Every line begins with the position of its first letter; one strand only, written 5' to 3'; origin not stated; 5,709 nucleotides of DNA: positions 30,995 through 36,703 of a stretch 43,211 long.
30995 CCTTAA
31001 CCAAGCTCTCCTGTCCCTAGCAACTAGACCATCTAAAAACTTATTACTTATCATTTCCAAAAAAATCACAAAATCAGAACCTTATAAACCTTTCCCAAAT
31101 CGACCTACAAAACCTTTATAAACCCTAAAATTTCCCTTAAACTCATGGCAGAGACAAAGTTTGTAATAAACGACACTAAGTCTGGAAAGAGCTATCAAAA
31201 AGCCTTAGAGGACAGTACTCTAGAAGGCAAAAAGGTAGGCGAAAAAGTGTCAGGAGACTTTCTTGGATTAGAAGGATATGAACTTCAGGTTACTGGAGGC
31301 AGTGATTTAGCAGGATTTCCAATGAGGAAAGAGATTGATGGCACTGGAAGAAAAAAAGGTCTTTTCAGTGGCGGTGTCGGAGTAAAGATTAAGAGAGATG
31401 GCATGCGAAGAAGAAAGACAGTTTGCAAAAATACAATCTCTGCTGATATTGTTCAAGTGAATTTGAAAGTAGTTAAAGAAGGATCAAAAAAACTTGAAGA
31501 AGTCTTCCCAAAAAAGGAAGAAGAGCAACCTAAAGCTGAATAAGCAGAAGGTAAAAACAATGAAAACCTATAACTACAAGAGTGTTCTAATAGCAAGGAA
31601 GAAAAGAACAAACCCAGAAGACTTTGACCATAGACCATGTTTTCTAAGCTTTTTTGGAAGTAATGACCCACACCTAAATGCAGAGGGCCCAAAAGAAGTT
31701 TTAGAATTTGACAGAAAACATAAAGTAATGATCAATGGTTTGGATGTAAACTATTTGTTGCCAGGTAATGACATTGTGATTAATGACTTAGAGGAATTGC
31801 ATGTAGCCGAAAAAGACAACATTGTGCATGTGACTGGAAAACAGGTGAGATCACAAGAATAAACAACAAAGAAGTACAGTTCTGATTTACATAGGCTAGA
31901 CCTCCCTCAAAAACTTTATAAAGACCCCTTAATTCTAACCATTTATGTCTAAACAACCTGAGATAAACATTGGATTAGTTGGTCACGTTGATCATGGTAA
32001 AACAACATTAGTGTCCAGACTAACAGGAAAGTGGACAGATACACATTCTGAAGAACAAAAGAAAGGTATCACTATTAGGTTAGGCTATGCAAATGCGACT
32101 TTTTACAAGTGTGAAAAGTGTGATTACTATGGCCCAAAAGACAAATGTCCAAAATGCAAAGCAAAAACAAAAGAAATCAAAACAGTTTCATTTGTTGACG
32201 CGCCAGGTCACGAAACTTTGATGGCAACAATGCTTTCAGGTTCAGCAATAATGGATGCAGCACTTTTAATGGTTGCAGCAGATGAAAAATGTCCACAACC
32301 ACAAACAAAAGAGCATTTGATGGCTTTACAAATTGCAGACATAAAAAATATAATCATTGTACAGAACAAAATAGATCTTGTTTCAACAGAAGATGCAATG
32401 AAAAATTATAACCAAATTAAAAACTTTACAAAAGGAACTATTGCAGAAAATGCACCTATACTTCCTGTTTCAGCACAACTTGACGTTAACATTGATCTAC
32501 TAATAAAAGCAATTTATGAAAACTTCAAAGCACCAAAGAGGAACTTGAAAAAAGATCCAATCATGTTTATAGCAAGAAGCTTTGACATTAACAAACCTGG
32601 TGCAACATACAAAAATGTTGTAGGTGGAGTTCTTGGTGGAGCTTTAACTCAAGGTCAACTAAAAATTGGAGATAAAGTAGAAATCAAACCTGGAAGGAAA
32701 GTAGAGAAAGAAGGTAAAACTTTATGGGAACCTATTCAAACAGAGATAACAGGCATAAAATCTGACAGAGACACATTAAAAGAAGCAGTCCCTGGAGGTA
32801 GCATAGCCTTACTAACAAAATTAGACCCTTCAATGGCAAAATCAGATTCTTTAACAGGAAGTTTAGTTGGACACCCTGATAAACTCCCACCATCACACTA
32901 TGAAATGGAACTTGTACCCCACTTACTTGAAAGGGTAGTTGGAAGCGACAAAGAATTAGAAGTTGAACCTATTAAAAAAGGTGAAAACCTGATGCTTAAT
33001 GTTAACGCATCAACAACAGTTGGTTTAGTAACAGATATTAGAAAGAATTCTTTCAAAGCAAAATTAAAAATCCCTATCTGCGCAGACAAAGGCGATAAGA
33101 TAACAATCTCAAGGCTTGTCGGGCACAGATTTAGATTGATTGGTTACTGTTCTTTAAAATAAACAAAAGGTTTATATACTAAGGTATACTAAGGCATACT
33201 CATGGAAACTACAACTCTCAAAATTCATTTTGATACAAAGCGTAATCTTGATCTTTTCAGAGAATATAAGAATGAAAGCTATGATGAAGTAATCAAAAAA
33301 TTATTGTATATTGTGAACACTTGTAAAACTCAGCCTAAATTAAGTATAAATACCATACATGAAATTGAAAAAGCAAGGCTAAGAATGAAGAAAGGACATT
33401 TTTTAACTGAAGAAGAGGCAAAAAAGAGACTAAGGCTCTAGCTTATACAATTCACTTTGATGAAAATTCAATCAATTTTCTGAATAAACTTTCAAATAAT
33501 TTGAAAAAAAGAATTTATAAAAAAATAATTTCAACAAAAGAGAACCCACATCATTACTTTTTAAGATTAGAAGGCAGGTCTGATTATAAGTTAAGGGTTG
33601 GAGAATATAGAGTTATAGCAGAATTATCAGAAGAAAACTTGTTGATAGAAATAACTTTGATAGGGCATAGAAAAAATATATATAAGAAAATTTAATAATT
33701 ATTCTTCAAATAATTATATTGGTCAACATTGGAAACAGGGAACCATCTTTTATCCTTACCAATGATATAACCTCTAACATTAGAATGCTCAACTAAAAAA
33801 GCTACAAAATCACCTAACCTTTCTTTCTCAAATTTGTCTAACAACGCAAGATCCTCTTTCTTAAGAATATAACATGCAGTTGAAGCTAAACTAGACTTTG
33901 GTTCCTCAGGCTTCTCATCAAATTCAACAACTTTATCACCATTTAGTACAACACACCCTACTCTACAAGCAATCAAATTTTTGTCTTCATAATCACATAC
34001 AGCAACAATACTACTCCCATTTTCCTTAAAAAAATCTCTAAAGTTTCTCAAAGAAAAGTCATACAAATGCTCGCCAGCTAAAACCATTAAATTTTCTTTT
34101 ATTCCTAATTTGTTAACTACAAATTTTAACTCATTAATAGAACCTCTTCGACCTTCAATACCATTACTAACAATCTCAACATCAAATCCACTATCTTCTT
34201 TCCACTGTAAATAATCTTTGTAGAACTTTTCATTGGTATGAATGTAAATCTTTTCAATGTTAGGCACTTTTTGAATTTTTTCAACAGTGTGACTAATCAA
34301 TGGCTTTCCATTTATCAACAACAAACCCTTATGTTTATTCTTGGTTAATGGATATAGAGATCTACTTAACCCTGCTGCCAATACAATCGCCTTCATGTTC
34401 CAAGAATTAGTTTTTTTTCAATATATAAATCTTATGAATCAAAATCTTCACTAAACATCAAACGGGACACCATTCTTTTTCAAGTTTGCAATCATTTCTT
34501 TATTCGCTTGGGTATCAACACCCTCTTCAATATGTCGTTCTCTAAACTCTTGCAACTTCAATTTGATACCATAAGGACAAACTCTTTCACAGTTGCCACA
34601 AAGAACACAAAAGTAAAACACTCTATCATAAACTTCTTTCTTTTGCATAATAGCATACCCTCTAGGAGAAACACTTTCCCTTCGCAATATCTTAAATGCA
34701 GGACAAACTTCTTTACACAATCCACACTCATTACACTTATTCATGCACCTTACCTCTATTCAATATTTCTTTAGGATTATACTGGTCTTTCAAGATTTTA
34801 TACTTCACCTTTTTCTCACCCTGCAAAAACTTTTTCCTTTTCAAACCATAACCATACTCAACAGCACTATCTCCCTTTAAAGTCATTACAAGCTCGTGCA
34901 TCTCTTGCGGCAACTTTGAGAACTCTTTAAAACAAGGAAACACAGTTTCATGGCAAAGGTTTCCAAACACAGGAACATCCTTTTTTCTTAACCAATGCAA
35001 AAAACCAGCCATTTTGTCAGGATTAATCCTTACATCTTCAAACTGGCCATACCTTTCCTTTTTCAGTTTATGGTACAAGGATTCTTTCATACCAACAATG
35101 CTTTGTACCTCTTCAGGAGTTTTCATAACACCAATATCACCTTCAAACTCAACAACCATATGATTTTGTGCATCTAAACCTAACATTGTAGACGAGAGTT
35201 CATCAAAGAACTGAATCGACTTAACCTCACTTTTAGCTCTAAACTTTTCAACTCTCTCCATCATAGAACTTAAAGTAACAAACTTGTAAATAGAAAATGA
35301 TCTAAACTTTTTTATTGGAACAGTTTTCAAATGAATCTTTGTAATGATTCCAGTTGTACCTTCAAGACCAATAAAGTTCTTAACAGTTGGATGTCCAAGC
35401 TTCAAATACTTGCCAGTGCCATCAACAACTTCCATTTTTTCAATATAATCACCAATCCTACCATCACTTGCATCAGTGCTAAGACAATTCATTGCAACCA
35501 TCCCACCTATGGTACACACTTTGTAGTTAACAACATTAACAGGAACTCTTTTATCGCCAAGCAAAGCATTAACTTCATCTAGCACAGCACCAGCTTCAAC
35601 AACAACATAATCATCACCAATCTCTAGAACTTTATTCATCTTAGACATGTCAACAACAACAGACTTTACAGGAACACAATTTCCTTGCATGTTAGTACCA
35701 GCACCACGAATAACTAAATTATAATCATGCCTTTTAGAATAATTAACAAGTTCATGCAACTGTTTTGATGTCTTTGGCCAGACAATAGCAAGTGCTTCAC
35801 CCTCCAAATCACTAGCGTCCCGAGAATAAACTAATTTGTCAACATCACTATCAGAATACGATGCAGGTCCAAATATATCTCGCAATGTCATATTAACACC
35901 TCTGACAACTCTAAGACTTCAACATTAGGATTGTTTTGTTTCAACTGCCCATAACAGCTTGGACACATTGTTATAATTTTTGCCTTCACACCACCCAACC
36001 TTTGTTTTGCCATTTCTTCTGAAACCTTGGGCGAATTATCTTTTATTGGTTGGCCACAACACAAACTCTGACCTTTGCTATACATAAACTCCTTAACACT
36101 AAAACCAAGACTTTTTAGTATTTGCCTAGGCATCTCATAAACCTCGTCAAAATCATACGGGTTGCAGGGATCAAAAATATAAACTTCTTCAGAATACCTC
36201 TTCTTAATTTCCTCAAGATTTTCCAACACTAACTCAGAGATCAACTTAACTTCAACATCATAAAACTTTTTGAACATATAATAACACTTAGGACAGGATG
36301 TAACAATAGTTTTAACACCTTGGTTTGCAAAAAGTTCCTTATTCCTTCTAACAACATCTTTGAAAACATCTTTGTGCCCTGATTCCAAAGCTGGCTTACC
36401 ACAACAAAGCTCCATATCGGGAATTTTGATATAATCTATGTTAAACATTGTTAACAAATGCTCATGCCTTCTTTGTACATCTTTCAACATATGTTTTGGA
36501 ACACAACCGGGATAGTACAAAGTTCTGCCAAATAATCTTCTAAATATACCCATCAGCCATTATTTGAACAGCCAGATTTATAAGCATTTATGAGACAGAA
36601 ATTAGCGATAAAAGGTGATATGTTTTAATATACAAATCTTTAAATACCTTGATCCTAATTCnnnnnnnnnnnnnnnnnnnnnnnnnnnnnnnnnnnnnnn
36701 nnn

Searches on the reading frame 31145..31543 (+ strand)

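Call 39: search_protein_families(library=pfam, proteins=[window:31145-31543:+], max_evalue=0.0001)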
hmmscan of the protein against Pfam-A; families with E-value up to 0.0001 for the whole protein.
window:31145-31543:+ (132 aa): 1 family
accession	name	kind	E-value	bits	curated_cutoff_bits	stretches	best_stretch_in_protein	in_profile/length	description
PF01092.24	Ribosomal_S6e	-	2.3e-33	115.1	26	1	5-121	2-124/125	Ribosomal protein S6e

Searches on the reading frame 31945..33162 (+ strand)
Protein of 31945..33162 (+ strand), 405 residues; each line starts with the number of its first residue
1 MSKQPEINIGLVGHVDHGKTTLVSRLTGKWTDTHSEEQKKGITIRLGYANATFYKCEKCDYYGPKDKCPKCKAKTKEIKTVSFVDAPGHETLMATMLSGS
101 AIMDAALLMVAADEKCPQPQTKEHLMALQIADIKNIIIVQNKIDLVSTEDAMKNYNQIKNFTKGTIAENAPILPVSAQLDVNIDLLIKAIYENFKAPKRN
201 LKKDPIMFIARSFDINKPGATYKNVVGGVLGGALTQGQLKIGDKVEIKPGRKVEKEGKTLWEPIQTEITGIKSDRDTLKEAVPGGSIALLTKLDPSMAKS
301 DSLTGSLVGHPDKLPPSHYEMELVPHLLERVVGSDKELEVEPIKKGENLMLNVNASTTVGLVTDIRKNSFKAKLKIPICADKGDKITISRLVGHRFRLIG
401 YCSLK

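Call 39: search_protein_families(library=pfam, proteins=[window:31945-33162:+], max_evalue=0.0001)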
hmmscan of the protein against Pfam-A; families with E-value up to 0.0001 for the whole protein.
window:31945-33162:+ (405 aa): 4 families
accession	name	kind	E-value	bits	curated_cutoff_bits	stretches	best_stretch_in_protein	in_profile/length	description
PF00009.33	GTP_EFTU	-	4.3e-31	108.4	26.5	1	7-194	4-186/188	Elongation factor Tu GTP binding domain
PF09173.17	eIF2_C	-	1.3e-26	93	22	1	320-403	2-85/86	Initiation factor eIF2 gamma, C terminal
PF03144.31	GTP_EFTU_D2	-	4.5e-08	33.9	30.3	1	227-294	1-61/73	Elongation factor Tu domain 2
PF01926.29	MMR_HSR1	-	2.3e-06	28.1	21.9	1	9-142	2-113/113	50S ribosome-binding GTPase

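Call 50: find_homologous_proteins(query=window:31945-33162:+, max_evalue=1e-50)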
Query window:31945-33162:+ (405 aa): 8000 proteins with E <= 1e-50 among 8000 candidates; the best 120 are listed.
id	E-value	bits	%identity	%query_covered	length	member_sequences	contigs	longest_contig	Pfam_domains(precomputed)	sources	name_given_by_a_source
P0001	9.1e-268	906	100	100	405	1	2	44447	PF09173.18,PF01926.30,PF00009.34,PF03144.32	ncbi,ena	-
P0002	4.8e-228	775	83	100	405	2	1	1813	PF09173.18,PF01926.30,PF00009.34,PF03144.32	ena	-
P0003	7.4e-224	761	82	100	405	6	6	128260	PF09173.18,PF01926.30,PF00009.34,PF03144.32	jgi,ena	jgi:translation initiation factor 2 subunit 3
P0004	1.2e-220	750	81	100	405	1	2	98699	PF09173.18,PF01926.30,PF00009.34,PF03193.23,PF03144.32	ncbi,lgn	-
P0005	7.7e-214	728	80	100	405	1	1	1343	PF09173.18,PF01926.30,PF00009.34,PF03144.32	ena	-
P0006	1.1e-207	708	79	99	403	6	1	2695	PF09173.18,PF01926.30,PF00009.34,PF03144.32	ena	-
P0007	1.5e-199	681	75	100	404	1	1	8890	PF09173.18,PF00009.34,PF03144.32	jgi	-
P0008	2.2e-199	680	75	100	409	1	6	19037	PF09173.18,PF00009.34,PF03144.32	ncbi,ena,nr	ncbi:translation initiation factor IF-2 subunit gamma [archaeon]|nr:translation initiation factor IF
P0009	1.0e-196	672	73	100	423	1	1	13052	PF09173.18,PF00009.34,PF03144.32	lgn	-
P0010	1.2e-196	672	73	100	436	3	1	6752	PF09173.18,PF00009.34,PF03193.23,PF03144.32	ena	-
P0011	4.5e-196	670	74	100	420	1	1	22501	PF09173.18,PF00009.34,PF03144.32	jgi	jgi:translation initiation factor 2 subunit 3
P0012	5.1e-196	669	73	99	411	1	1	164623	PF09173.18,PF00009.34,PF03144.32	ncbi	ncbi:MAG: translation initiation factor IF-2 subunit gamma [archaeon]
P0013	2.6e-193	660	72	99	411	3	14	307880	PF09173.18,PF01926.30,PF00009.34,PF03144.32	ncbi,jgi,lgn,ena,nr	ncbi:translation initiation factor IF-2 subunit gamma [archaeon]|jgi:translation initiation factor 2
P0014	5.6e-193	659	73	100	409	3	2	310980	PF09173.18,PF00009.34,PF03144.32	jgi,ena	jgi:translation initiation factor 2 subunit 3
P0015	2.0e-192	658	72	100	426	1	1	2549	PF09173.18,PF00009.34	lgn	-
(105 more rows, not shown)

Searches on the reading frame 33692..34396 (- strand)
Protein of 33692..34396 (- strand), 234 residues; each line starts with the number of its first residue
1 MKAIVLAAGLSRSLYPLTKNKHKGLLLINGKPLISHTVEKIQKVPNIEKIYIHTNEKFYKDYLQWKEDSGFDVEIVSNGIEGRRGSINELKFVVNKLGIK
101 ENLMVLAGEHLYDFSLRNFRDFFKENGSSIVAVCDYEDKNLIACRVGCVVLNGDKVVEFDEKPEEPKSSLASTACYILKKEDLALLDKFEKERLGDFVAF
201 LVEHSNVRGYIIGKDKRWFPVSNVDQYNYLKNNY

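Call 39: search_protein_families(library=pfam, proteins=[window:33692-34396:-], max_evalue=0.0001)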
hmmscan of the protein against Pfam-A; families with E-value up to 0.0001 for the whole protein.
window:33692-34396:- (234 aa): 3 families
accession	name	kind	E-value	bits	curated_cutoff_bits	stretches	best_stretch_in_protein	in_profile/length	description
PF00483.29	NTP_transferase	-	1.5e-25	90.6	21.2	1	2-227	1-235/245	Nucleotidyl transferase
PF12804.13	NTP_transf_3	-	4.5e-09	37.1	27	1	3-130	1-118/160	MobA-like NTP transferase domain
PF02348.25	CTP_transf_3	-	1e-06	29.1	22.6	1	21-63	14-56/217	Cytidylyltransferase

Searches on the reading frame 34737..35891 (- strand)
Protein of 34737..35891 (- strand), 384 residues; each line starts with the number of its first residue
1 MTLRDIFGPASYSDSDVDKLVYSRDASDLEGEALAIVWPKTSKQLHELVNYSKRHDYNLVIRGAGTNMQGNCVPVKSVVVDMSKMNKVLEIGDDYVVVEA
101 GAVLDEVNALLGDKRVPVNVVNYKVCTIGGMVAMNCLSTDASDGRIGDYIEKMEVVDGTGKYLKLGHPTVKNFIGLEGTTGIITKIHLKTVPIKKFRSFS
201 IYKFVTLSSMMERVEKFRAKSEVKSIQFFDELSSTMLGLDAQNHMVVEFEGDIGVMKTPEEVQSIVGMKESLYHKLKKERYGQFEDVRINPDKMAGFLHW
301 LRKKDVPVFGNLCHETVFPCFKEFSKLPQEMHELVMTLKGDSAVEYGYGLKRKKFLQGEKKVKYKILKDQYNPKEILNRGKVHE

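Call 39: search_protein_families(library=pfam, proteins=[window:34737-35891:-], max_evalue=0.0001)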
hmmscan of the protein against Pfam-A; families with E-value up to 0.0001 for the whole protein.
window:34737-35891:- (384 aa): 1 family
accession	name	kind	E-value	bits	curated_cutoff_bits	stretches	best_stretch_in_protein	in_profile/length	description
PF01565.28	FAD_binding_4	-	1.1e-26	93.6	26.4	1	34-165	2-138/139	FAD binding domain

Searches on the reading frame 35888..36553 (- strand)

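Call 39: search_protein_families(library=pfam, proteins=[window:35888-36553:-], max_evalue=0.0001)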
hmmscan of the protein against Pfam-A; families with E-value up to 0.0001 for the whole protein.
window:35888-36553:- (221 aa): 2 families
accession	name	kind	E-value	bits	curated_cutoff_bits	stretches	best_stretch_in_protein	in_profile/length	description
PF02754.22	CCG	-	1.3e-26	92.9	20.6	2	12-95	2-85/85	Cysteine-rich domain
PF25143.1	Zn_ribbon_IFT122_C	-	2.5e-05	24.5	27.3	0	194-202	3-11/38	IFT122, C-terminal zinc ribbon domain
